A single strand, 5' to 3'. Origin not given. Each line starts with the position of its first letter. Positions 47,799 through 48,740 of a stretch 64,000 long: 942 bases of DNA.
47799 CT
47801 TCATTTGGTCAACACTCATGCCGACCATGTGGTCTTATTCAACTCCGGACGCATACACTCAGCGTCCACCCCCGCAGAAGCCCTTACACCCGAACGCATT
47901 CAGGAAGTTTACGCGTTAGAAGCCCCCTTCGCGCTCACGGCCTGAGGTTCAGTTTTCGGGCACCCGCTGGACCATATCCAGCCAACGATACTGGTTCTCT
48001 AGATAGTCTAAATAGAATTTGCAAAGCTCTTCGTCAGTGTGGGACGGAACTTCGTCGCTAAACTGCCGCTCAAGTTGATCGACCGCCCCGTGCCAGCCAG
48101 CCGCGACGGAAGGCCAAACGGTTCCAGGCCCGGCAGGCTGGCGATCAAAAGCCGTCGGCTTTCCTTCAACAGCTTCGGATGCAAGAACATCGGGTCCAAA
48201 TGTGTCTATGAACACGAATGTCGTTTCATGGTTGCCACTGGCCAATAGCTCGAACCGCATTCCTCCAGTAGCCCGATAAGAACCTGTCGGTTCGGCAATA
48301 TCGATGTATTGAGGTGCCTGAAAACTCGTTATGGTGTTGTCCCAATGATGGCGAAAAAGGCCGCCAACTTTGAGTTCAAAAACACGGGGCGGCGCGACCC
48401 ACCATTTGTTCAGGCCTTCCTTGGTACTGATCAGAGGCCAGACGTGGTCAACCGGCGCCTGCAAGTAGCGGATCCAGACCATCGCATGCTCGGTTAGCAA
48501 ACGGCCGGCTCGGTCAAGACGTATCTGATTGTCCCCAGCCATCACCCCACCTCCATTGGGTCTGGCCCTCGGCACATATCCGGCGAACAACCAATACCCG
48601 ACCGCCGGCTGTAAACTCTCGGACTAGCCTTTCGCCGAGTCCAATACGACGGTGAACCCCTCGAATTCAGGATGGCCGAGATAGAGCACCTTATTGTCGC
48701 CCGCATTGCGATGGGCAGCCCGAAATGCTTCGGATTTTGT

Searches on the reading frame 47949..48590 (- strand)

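Call 50: search_protein_families(library=pfam, proteins=[window:47949-48590:-], max_evalue=0.0001)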
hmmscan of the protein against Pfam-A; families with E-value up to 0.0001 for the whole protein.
window:47949-48590:- (213 aa): 1 family
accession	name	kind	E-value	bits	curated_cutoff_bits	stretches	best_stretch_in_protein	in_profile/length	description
PF08327.17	AHSA1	-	6.9e-05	23.5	22.1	0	45-174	2-121/125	Activator of Hsp90 ATPase homolog 1-like protein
